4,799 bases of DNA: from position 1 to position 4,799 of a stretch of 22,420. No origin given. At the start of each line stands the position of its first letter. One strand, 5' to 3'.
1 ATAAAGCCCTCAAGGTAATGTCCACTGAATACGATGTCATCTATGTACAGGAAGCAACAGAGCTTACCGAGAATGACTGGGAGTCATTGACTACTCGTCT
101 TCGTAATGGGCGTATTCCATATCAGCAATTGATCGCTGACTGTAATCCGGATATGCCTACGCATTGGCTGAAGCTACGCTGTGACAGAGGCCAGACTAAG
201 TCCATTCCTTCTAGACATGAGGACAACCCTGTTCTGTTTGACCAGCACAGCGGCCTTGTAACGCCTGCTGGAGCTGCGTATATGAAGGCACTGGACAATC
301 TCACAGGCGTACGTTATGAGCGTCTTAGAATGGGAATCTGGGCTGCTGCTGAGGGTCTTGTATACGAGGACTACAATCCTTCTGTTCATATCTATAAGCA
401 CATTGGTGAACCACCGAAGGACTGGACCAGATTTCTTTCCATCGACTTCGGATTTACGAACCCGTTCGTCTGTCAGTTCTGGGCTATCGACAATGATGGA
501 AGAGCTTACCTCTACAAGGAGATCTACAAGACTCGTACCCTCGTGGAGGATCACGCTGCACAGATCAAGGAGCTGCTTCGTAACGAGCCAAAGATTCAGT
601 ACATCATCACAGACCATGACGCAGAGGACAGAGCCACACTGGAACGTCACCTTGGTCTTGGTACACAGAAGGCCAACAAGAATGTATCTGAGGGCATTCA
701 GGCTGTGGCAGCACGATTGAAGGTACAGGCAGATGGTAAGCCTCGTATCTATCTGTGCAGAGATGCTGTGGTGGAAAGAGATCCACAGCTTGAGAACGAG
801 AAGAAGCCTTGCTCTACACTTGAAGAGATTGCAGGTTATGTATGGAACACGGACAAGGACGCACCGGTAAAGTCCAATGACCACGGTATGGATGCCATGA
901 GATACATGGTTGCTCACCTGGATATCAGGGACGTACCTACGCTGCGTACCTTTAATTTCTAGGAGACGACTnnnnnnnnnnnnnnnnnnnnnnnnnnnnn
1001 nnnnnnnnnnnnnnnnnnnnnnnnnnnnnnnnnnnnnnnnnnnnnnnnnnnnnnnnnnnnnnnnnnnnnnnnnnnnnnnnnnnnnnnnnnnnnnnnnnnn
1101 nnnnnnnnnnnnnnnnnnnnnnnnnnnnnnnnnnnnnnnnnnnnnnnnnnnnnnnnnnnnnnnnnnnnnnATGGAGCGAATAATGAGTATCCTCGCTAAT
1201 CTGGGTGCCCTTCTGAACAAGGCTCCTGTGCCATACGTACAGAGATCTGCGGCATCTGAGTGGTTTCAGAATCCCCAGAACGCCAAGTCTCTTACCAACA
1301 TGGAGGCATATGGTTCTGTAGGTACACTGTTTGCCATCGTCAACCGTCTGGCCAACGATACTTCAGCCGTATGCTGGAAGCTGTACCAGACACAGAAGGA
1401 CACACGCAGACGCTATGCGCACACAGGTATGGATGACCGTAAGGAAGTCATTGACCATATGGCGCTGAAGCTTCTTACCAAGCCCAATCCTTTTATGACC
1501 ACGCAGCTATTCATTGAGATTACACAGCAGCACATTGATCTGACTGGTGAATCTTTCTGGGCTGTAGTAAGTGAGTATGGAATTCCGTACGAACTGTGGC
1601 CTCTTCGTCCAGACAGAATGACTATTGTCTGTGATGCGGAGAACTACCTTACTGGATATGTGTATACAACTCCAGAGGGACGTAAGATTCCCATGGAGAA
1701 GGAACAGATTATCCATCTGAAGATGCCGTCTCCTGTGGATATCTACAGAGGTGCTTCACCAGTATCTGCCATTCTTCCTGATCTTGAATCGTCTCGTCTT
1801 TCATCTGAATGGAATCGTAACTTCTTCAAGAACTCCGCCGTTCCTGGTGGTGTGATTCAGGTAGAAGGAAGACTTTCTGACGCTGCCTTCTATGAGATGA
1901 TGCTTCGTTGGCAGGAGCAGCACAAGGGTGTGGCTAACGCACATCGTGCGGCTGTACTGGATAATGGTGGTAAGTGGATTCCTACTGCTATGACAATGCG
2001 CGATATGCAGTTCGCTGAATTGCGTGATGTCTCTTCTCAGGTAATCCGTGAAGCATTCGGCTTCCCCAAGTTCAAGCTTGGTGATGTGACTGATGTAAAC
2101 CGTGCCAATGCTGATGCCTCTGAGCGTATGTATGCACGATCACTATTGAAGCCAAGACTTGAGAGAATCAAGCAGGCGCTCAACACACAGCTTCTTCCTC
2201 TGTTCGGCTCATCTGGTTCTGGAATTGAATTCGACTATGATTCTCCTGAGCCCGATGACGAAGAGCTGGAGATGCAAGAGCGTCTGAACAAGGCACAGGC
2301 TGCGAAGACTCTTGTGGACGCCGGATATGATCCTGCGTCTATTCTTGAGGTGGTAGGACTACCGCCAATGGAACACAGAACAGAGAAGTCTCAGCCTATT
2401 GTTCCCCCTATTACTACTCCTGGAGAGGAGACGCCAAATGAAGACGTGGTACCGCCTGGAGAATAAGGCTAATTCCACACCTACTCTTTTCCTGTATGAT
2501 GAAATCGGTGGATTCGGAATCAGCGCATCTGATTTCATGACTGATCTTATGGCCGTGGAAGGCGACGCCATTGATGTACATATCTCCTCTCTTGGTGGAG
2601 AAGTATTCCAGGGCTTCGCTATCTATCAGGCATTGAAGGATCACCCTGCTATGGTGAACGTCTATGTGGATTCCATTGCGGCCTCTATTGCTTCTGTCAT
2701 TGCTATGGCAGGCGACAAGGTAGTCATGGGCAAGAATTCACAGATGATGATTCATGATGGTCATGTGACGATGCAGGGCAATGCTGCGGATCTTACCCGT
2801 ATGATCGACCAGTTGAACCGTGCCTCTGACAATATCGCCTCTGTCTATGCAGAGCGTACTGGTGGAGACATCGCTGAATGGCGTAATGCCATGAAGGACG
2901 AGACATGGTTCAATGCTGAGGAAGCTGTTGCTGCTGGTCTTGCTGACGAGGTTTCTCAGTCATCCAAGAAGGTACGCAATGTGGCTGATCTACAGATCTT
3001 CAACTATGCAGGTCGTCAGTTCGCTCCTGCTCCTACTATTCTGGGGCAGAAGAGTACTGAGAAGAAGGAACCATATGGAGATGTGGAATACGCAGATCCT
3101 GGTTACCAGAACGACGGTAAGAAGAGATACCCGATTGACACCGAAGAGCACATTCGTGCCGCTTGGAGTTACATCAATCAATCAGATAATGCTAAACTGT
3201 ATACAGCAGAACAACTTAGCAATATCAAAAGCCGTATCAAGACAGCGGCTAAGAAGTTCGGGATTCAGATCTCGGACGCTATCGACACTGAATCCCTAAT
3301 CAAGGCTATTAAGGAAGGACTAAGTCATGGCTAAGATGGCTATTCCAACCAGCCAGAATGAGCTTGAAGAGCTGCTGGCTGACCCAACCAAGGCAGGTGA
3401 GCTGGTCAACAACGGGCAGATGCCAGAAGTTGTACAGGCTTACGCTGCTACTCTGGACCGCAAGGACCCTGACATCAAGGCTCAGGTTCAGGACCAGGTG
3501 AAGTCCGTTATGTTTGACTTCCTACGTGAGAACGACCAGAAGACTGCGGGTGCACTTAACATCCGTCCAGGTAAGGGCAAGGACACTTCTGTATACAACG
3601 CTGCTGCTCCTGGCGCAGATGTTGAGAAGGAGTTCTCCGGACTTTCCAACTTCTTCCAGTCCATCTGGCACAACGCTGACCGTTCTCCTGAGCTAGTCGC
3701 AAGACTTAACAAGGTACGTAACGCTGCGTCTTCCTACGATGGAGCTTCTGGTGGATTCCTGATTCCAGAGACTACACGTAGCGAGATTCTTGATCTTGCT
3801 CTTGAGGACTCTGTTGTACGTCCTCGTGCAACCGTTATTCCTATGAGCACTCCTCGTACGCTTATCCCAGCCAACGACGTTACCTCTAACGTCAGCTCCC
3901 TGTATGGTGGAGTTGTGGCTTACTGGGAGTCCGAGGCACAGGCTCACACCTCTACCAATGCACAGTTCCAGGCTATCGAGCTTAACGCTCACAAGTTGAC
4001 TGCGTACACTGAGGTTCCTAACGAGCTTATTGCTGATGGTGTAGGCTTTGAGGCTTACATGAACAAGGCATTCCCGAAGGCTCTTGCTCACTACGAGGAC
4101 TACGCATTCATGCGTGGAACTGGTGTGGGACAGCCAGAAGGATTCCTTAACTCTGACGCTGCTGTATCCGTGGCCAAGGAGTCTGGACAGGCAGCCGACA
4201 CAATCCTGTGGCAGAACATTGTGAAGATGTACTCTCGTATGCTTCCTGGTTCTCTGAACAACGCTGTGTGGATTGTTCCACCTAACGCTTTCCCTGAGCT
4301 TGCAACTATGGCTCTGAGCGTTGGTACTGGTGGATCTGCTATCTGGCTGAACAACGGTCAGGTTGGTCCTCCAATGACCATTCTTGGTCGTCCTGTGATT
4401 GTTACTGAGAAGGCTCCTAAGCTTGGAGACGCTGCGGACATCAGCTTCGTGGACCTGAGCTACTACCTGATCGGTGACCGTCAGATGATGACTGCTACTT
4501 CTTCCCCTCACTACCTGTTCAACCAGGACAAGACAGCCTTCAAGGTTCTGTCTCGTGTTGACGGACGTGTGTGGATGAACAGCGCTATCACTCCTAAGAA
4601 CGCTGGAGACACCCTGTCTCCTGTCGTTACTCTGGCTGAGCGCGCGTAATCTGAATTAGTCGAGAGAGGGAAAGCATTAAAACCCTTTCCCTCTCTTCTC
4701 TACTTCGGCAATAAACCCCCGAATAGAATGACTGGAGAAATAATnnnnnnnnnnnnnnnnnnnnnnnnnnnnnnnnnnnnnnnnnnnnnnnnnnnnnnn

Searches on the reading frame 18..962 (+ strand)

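Call 12: search_protein_families(library=phrogs, proteins=[window:18-962:+], max_evalue=0.001)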
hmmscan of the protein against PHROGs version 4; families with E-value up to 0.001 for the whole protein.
window:18-962:+ (314 aa): 6 families
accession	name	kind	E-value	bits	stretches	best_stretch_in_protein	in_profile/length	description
phrog_2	-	head and packaging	4.8e-28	99.4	1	3-301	363-592/807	terminase large subunit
phrog_5653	-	head and packaging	2.5e-22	80.6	1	107-300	2-179/199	terminase large subunit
phrog_10250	-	head and packaging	1.1e-16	62.3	1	95-301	5-215/228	terminase large subunit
phrog_6672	-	head and packaging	4.9e-09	36.9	1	266-301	88-129/145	terminase large subunit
phrog_979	-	head and packaging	7.9e-08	32.4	1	3-51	263-310/642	terminase large subunit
phrog_3717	-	head and packaging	9.1e-07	29.6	1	6-147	125-261/277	terminase large subunit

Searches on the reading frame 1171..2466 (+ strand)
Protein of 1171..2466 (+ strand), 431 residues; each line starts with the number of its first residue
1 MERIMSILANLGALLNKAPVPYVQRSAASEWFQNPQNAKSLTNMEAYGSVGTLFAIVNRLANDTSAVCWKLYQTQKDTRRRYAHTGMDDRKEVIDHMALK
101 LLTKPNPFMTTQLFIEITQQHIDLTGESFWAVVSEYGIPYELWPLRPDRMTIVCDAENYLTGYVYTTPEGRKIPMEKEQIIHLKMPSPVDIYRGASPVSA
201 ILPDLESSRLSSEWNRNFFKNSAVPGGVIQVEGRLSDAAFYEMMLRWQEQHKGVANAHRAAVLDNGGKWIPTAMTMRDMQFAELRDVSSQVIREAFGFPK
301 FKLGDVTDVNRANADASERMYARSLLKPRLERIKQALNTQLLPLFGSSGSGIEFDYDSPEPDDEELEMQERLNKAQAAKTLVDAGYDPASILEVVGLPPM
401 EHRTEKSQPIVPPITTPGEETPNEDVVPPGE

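Call 12: search_protein_families(library=phrogs, proteins=[window:1171-2466:+], max_evalue=0.001)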
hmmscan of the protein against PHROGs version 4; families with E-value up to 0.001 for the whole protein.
window:1171-2466:+ (431 aa): 5 families
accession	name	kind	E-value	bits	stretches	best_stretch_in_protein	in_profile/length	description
phrog_2662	-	head and packaging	2.9e-70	238.7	1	45-375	62-387/717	portal protein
phrog_12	-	head and packaging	1.3e-68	233.5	1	2-422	45-441/646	portal protein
phrog_5929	-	head and packaging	3.7e-22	79.8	1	213-358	6-149/228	portal protein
phrog_2271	-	head and packaging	7.3e-11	41.5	1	213-341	209-336/859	portal protein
phrog_21454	-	unknown function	9.3e-06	26.1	1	228-340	1-112/320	-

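Call 84: search_dna_similar(query=window:1171-2466:+, collection=phages, mode=protein, max_evalue=1e-10, max_rows=15)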
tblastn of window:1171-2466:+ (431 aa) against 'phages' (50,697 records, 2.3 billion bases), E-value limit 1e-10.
Records with a match: 758; places in all: 760; records where one place covers at least 80% of the query: 86.
Best place of each record, by identity: <60% 758.
By first word of the organism name: Mycobacterium 214; Streptococcus 99; Vibrio 87; Gordonia 66; Bacillus 49; Arthrobacter 36; Pseudomonas 25; Streptomyces 20; Clostridium 15; phage 12; and 51 more.
By host as written in the record: Mycobacterium smegmatis mc2 155 157; - 122; Gordonia terrae 3612 50; Mycobacterium smegmatis mc#155 20; Mycobacterium smegmatis mc2155 18; Pseudomonas aeruginosa 16; Bacillus anthracis 16; Arthrobacter globiformis B-2979 12; and 215 more.
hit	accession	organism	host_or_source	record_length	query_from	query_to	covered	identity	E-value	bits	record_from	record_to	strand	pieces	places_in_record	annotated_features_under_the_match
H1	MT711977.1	Streptomyces phage Dagobah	Streptomyces coelicolor M600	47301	11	429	97%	46.4%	3e-116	379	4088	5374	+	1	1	portal protein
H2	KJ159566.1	Geobacillus phage GBK2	Geobacillus kaustophilus ATCC 8005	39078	45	348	71%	33.2%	7e-38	152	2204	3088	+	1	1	portal protein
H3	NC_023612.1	Geobacillus phage GBK2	Geobacillus kaustophilus ATCC 8005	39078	45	348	71%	33.2%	7e-38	152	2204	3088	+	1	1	portal protein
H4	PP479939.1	Faecalibacterium phage Roos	Faecalibacterium sp. FM8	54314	54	401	81%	27.5%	5e-30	129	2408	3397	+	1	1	portal protein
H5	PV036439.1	Ruminococcus phage NatCom_28274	Ruminococcus sp.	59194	1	379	88%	25.0%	2e-19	97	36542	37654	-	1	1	hypothetical protein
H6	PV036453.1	Syntrophomonadaceae phage IMGVR 15540650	Syntrophomonadaceae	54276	3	342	79%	27.7%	1e-21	103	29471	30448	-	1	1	portal protein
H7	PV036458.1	Oscillospirales phage IMGVR 15609780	Oscillospirales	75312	4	342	79%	27.6%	1e-22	107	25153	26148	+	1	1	portal protein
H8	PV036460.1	Anaerosphaera phage IMGVR 8818211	Anaerosphaera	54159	8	369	84%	25.8%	7e-23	107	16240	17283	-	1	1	hypothetical protein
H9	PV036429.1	phage NatCom_19828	human feces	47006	4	379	87%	24.7%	7e-22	104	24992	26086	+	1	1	hypothetical protein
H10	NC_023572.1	Mycobacterium phage MichelleMyBell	Mycobacterium smegmatis mc2 155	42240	5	414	95%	22.6%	2e-12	76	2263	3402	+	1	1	4: portal protein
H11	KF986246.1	Mycobacterium phage MichelleMyBell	Mycobacterium smegmatis mc2 155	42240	5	414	95%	22.6%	2e-12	76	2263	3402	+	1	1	4: portal protein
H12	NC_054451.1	Mycobacterium phage Kevin1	Mycobacterium smegmatis mc2 155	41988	5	414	95%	22.6%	2e-12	76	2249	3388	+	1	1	4: portal protein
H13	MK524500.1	Mycobacterium phage Kevin1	Mycobacterium smegmatis mc2 155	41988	5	414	95%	22.6%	2e-12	76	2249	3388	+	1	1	4: portal protein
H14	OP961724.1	Mycobacterium phage BIB9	Mycobacterium smegmatis mc2 155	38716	5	414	95%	22.6%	2e-12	76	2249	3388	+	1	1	4: portal protein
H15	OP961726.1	Mycobacterium phage BIB7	Mycobacterium smegmatis mc2 155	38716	5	414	95%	22.6%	2e-12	76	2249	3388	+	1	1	4: portal protein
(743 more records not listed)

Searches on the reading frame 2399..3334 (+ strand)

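Call 64: search_protein_families(library=pfam, proteins=[window:2399-3334:+], max_evalue=0.01)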
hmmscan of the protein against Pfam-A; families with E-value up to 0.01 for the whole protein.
window:2399-3334:+ (311 aa): 4 families
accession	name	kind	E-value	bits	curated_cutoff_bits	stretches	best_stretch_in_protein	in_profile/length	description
PF00574.28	CLP_protease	-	3.2e-30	105.8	20.2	1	16-187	5-180/182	Clp protease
PF20223.3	DUF6582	-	6e-23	81.4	27.3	1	222-293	16-82/83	Family of unknown function (DUF6582)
PF01972.22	SDH_protease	-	2.1e-08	34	31.3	1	53-138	89-173/286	ClpP-like SDH-type serine proteinase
PF25145.1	NfeD1b_N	-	0.00069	19.7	40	1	56-131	32-106/189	NfeD1b, N-terminal domain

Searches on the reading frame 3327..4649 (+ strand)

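Call 12: search_protein_families(library=phrogs, proteins=[window:3327-4649:+], max_evalue=0.001)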
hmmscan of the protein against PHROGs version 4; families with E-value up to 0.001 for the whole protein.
window:3327-4649:+ (440 aa): 4 families
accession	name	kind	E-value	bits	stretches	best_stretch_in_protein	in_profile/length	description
phrog_10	-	head and packaging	2.6e-52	179.8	1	88-433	334-645/752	major head protein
phrog_617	-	head and packaging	1.5e-21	77.9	1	121-395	323-586/626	major head protein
phrog_15928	-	head and packaging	1.6e-06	29.2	1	271-394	26-149/185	major head protein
phrog_17162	-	unknown function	0.00023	22.3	1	348-421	3-77/85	-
